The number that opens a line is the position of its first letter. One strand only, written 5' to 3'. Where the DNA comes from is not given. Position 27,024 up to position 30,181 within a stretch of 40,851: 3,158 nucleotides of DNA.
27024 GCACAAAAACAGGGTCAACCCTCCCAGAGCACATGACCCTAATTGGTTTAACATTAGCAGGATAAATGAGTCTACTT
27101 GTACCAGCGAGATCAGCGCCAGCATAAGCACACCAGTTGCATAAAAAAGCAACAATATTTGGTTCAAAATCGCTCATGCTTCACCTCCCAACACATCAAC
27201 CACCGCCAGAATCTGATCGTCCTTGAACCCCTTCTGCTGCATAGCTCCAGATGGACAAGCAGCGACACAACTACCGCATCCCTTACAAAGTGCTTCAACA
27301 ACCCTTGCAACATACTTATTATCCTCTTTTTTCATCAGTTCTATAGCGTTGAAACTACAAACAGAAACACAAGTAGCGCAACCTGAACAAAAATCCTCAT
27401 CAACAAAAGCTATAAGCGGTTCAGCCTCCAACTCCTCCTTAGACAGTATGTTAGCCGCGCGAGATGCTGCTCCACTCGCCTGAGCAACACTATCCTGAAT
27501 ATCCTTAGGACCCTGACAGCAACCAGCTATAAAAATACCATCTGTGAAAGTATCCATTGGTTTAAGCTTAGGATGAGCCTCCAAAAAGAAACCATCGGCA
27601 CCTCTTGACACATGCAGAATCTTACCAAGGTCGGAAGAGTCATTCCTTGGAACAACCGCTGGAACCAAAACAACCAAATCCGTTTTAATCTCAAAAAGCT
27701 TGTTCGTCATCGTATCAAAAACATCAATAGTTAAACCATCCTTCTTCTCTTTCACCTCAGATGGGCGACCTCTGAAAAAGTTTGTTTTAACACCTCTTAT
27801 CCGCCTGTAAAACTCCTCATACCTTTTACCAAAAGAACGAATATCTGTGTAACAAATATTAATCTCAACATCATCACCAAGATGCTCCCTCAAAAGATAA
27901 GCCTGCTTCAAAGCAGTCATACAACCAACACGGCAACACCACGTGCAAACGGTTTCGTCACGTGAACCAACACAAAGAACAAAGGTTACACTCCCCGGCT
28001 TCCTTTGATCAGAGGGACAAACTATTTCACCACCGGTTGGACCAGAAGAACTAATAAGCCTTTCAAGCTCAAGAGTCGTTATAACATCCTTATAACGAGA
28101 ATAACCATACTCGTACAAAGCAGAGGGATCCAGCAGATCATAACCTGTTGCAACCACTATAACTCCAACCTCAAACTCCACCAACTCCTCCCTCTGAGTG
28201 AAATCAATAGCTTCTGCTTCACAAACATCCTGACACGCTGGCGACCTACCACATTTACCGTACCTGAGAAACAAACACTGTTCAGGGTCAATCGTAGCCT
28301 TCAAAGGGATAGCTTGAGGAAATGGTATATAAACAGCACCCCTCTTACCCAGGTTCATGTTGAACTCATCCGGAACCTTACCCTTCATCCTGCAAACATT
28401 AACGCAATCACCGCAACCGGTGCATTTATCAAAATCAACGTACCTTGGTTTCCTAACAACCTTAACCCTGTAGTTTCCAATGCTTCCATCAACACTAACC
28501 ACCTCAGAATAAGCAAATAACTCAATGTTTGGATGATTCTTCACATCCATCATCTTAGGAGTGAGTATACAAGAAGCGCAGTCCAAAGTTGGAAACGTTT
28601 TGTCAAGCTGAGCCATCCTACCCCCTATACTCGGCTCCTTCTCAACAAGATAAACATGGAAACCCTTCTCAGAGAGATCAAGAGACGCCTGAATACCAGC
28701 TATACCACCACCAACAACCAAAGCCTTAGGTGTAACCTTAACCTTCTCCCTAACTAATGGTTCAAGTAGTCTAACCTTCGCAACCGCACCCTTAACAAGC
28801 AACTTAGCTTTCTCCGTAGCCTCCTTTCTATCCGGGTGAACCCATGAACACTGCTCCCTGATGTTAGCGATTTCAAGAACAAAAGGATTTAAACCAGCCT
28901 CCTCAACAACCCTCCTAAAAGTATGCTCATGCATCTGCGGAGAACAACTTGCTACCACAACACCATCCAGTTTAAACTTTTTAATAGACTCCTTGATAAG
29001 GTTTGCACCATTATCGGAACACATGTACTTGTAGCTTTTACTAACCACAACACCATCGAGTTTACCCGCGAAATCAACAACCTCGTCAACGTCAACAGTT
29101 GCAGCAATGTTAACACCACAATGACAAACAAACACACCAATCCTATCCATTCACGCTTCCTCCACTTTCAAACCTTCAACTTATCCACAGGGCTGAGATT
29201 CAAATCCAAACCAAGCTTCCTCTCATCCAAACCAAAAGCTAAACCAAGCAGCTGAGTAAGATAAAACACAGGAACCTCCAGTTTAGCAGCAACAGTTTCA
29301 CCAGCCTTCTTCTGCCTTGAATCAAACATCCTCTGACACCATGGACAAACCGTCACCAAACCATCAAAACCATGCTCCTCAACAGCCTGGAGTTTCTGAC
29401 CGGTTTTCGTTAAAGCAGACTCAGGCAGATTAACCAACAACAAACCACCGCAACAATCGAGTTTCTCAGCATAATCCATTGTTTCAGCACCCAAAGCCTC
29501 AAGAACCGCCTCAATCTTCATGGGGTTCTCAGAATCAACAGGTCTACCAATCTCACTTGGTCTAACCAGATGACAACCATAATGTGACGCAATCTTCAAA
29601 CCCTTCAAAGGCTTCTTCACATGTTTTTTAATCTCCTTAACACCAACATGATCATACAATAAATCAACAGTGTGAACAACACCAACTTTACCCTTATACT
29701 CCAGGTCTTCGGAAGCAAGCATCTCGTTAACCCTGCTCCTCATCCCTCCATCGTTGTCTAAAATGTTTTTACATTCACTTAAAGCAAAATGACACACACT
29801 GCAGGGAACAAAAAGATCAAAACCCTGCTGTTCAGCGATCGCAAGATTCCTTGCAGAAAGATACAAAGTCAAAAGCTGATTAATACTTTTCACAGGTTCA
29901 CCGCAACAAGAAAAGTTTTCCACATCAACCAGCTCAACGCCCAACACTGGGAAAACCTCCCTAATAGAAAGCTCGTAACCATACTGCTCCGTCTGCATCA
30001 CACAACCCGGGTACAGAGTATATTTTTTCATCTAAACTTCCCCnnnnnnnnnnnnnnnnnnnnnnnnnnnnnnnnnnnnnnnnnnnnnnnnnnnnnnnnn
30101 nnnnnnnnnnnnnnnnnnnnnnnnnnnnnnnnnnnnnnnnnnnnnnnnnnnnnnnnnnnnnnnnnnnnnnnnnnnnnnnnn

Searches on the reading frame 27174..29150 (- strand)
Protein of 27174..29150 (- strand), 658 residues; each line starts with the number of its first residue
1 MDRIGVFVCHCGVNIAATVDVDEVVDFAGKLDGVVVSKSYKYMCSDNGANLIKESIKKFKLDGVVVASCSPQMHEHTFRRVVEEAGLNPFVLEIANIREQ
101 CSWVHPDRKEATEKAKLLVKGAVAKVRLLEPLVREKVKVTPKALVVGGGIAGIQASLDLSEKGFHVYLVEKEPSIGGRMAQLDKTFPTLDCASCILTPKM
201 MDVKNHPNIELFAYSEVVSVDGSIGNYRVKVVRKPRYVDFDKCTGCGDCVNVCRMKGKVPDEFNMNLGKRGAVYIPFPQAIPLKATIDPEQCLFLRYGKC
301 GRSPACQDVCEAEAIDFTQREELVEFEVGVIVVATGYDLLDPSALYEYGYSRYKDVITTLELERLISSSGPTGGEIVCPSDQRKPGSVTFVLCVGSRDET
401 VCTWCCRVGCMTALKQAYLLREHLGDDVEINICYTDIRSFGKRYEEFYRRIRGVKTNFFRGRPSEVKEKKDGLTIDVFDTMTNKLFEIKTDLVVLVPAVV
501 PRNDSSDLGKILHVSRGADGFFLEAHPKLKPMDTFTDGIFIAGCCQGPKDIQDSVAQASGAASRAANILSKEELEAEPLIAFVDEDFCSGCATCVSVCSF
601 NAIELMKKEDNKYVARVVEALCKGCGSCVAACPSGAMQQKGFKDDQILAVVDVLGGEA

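Call 6: search_protein_families(library=pfam, proteins=[window:27174-29150:-])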
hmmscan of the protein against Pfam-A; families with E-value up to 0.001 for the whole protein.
window:27174-29150:- (658 aa): 16 families
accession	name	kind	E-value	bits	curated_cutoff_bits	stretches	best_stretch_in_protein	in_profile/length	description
PF00037.32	Fer4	-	5.2e-15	55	21.1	3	617-637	3-23/24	4Fe-4S binding domain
PF12838.12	Fer4_7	-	1.3e-12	48.4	27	2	588-636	2-52/52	4Fe-4S dicluster domain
PF12837.12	Fer4_6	-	1e-10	41.5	25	1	614-636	1-23/24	4Fe-4S binding domain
PF13484.11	Fer4_16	-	9e-10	39.6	30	0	622-640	2-20/66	4Fe-4S double cluster binding domain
PF14697.11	Fer4_21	-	9e-10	39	35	1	581-636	1-56/59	4Fe-4S dicluster domain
PF13237.11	Fer4_10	-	2.1e-08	34.4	25.5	1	583-633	4-53/53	4Fe-4S dicluster domain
PF12797.12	Fer4_2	-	9.7e-08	31.9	24.5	1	236-253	3-20/22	4Fe-4S binding domain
PF13187.11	Fer4_9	-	1.1e-07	32.2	27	1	588-637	2-52/52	4Fe-4S dicluster domain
PF13450.12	NAD_binding_8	-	2.4e-07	31.4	21.9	1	145-184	1-40/68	NAD(P)-binding Rossmann-like domain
PF25160.1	LdpA_Fe-S-bd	-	2e-06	27.9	27.6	1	615-640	21-46/49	LdpA Fe-S cluster-binding domain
PF12831.13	FAD_oxidored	-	3.3e-06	27.1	27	1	144-180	3-39/416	FAD dependent oxidoreductase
PF07992.20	Pyr_redox_2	-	1.8e-05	24.7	26.1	1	143-221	3-79/291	Pyridine nucleotide-disulphide oxidoreductase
PF00890.30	FAD_binding_2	-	2.6e-05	24.1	20.4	1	143-178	2-37/414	FAD binding domain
PF03486.20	HI0933_like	-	4.2e-05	23.5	50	0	142-178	2-38/244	HI0933-like protein Rossmann domain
PF01266.30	DAO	-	7.4e-05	22.9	27.9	1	143-176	2-35/353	FAD dependent oxidoreductase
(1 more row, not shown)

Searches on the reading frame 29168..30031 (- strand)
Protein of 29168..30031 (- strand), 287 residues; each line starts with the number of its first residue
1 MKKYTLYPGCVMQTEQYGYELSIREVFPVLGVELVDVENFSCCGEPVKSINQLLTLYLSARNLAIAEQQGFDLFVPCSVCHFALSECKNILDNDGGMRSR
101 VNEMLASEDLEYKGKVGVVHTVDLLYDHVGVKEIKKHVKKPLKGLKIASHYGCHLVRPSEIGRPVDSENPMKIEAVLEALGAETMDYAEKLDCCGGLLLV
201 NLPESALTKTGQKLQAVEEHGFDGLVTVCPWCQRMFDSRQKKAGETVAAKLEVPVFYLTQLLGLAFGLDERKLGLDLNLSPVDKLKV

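Call 6: search_protein_families(library=pfam, proteins=[window:29168-30031:-])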
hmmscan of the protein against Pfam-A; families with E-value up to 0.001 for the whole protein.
window:29168-30031:- (287 aa): 2 families
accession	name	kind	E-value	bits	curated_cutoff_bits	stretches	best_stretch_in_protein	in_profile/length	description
PF02754.22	CCG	-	4.1e-26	91.3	20.6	2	147-237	1-85/85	Cysteine-rich domain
PF22196.1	HdrB-like_C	-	5.9e-05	23.4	33.4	1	203-277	9-85/87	HdrB-like C-terminal domain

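Call 34: search_protein_families(library=ncbifam, proteins=[window:29168-30031:-], max_evalue=0.00001)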
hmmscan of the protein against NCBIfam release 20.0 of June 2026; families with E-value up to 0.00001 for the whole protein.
window:29168-30031:- (287 aa): 5 families
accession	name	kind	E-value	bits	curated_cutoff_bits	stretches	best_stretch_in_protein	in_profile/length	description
TIGR03288.1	CoB_CoM_SS_B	equivalog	3.3e-69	233.3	345.15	1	3-282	1-283/290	CoB--CoM heterodisulfide reductase subunit B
NF042965.1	MFR_anch_SdhE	equivalog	2.5e-59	201.2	500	1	3-284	2-280/282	8-methylmenaquinol:fumarate reductase membrane anchor subunit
NF041780.1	hetero_SS_HdrB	equivalog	3.3e-36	125.1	450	1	2-276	4-292/304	ferredoxin:CoB-CoM heterodisulfide reductase subunit HdrB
NF045670.1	quin_L_LdhH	equivalog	3.5e-13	48.7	800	1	2-244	467-693/706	L-lactate dehydrogenase (quinone) large subunit LdhH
NF004898.0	PRK06259.1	equivalog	7.6e-12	44.6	385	1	3-262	263-484/488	fumarate reductase (CoM/CoB) subunit TfrB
